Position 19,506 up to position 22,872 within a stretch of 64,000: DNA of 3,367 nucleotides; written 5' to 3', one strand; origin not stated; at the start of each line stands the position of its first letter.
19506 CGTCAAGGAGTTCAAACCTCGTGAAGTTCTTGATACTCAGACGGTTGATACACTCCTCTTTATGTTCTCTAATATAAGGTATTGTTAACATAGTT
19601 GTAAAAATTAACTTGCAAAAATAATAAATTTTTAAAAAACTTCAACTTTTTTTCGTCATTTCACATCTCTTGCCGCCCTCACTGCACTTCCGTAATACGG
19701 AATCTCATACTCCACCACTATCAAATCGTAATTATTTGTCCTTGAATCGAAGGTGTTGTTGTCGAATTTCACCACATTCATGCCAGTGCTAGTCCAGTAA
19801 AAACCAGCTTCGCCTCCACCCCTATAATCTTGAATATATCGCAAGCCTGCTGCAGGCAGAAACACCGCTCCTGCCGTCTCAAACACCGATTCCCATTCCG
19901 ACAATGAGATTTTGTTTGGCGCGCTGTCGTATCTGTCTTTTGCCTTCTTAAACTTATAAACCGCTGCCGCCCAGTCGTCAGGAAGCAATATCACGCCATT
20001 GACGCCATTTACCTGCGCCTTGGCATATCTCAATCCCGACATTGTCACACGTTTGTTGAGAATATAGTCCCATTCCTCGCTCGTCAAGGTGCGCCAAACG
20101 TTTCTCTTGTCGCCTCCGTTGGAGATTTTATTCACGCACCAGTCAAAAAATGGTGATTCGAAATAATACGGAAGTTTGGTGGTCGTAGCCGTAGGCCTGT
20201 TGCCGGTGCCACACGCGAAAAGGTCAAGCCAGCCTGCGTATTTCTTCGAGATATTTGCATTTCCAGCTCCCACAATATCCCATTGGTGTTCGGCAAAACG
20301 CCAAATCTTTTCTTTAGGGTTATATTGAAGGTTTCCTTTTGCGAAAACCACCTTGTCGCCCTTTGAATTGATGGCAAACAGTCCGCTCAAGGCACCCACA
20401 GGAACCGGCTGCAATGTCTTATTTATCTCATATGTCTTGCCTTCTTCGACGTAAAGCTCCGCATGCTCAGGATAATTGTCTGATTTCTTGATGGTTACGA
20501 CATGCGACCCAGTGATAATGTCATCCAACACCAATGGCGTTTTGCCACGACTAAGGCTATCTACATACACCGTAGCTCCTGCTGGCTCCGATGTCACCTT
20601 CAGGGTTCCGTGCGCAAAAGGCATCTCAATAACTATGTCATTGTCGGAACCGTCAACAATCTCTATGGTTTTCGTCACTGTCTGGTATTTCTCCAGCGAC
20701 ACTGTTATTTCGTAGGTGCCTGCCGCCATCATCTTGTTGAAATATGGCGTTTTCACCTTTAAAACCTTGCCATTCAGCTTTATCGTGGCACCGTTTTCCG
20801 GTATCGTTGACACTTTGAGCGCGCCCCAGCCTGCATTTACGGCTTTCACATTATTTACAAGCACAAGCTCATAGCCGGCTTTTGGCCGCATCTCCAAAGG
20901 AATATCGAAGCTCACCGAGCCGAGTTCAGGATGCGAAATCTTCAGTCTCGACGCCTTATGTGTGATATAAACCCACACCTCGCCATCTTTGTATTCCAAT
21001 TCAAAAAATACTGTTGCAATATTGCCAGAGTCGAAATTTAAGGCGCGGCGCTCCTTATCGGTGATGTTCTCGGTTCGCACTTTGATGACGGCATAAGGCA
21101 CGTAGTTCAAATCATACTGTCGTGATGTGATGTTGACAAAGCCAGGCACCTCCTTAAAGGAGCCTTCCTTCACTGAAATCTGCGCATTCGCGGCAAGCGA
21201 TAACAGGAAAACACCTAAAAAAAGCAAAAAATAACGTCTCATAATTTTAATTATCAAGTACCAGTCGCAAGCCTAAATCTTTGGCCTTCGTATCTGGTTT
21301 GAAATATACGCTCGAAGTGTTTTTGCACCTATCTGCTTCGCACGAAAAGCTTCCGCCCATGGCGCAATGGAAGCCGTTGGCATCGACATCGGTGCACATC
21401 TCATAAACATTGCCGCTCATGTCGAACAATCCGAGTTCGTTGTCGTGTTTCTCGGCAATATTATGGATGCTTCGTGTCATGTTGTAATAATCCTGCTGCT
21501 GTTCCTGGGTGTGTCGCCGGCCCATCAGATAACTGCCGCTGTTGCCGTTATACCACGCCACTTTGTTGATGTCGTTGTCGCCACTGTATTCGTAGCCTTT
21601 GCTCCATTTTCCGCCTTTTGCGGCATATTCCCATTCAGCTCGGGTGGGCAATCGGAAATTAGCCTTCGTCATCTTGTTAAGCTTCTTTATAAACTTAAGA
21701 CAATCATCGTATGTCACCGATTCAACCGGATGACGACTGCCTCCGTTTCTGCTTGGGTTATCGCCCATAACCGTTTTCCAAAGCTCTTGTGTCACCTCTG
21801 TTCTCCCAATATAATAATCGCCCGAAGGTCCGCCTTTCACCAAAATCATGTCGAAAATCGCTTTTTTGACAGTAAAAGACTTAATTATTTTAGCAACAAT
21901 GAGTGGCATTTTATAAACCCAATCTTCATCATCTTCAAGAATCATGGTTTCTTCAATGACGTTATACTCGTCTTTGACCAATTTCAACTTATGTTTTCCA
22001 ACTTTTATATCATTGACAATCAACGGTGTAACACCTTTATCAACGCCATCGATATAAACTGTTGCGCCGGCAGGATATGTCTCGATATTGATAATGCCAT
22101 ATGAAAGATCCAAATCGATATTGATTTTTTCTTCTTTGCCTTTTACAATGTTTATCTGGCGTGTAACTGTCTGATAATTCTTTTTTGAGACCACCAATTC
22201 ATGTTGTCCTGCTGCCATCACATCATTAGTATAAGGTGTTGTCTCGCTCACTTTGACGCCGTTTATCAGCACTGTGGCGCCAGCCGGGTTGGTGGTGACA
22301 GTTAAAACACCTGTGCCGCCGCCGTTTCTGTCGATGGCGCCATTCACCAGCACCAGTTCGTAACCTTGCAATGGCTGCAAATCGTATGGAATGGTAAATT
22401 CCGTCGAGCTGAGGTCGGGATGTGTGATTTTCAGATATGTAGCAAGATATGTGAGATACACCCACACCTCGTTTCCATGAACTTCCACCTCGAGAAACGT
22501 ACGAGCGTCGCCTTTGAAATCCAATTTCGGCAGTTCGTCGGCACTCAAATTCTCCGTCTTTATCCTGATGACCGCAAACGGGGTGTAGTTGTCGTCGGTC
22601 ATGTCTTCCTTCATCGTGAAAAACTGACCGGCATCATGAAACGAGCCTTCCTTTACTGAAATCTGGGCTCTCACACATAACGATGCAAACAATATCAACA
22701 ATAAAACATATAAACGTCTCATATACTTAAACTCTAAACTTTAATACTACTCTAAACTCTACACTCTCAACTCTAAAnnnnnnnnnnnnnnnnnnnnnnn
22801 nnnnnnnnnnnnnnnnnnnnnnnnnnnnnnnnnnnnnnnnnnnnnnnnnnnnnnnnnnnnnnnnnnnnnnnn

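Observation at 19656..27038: Five-gene operon of secreted modular proteins with a shared N-terminal module, PEGA repeats and swapped C-terminal heads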

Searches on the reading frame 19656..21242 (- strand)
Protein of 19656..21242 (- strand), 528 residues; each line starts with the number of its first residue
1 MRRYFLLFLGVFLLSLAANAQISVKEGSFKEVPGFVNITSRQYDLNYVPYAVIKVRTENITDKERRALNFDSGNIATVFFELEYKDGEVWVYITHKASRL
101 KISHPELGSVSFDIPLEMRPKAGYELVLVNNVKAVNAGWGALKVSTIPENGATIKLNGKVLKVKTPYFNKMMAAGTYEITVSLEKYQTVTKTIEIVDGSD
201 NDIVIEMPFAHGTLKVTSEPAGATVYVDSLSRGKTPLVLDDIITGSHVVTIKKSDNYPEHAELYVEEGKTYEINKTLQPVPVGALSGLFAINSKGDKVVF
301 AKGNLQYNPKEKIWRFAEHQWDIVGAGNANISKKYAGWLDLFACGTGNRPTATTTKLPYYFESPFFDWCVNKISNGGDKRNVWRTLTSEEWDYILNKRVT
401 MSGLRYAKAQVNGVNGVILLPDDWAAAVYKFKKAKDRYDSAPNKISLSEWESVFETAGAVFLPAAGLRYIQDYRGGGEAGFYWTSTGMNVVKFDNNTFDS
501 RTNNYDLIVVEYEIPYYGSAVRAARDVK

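Call 3: search_protein_families(library=pfam, proteins=[window:19656-21242:-], max_evalue=0.01)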
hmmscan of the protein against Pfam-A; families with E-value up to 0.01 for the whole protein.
window:19656-21242:- (528 aa): 4 families
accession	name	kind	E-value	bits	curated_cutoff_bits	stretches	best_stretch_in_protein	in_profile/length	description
PF08308.17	PEGA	-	2.5e-23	82.2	20.8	2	212-280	2-70/71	PEGA domain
PF13620.12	CarboxypepD_reg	-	0.00057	20.6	32.3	0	172-207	45-81/82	Carboxypeptidase regulatory-like domain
PF07550.17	Shr-like_HID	-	0.007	17.3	22.3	0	157-193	46-81/82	Heme-binding protein Shr-like, Hb-interacting domain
PF20608.4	Phage_tube_C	-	0.0076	17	24.1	0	150-197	32-80/82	Phage tail tube protein C-terminal domain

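Call 4: search_protein_families(library=ncbifam, proteins=[window:19656-21242:-], max_evalue=0.01)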
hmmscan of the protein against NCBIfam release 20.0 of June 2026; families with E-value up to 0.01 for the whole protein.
window:19656-21242:- (528 aa): 2 families
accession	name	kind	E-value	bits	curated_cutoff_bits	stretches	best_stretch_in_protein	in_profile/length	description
NF047815.1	LIC10124_lipo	equivalog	1.1e-06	27.6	650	1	151-254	208-312/516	LIC10124 family lipoprotein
NF052345.1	S_layer_anammox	exception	0.0027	15.1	1400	0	137-230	1422-1507/1596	Kustd1514 family S-layer glycoprotein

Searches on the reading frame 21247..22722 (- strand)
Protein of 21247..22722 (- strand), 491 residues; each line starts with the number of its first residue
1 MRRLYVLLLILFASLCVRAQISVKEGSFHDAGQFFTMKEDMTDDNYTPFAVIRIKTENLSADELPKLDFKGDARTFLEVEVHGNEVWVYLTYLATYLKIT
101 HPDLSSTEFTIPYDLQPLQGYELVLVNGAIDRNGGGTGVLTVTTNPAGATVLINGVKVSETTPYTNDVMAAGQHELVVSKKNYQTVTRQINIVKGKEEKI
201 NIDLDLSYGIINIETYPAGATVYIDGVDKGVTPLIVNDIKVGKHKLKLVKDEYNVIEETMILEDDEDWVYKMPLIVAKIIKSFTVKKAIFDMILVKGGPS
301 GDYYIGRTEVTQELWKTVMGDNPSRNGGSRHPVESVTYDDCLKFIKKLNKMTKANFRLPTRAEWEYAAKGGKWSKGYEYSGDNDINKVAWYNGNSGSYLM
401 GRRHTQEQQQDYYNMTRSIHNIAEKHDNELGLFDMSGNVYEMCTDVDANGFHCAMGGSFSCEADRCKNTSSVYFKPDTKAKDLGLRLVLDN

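Call 3: search_protein_families(library=pfam, proteins=[window:21247-22722:-], max_evalue=0.01)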
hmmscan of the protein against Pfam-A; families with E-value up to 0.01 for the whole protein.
window:21247-22722:- (491 aa): 3 families
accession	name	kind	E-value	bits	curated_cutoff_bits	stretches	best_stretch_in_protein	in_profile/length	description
PF08308.17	PEGA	-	7.3e-30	103.1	20.8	2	138-204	2-67/71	PEGA domain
PF03781.23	FGE-sulfatase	-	2.1e-29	103.4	23.3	1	285-488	44-254/255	Sulfatase-modifying factor enzyme 1-like domain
PF13620.12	CarboxypepD_reg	-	0.0021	18.8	32.3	1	148-204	16-81/82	Carboxypeptidase regulatory-like domain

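Call 4: search_protein_families(library=ncbifam, proteins=[window:21247-22722:-], max_evalue=0.01)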
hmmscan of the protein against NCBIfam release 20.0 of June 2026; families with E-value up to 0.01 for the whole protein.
window:21247-22722:- (491 aa): 7 families
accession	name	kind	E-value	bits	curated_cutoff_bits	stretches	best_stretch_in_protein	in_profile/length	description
NF047815.1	LIC10124_lipo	equivalog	4.2e-13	48.7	650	1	138-253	198-314/516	LIC10124 family lipoprotein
TIGR03525.2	GldK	equivalog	3.3e-12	46.4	350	1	346-445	246-336/408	T9SS ring complex lipoprotein PorK/GldK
NF051459.1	pyoverdine_PvdO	equivalog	8.1e-10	38.2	500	1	319-467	106-239/280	dihydropyoverdine dehydrogenase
TIGR02171.1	Fb_sc_TIGR02171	subfamily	1.2e-06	26.9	544.35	1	302-446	72-217/912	TIGR02171 family lipoprotein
TIGR03524.1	GldJ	equivalog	2.6e-06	26.4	458.2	1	337-446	245-364/559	gliding motility lipoprotein GldJ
TIGR03530.1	GldJ_short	equivalog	0.00083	18.4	382.9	0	352-446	206-316/396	gliding motility lipoprotein GldJ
TIGR03440.2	egtB_TIGR03440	equivalog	0.0011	18.1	360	1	354-487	291-412/413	ergothioneine biosynthesis protein EgtB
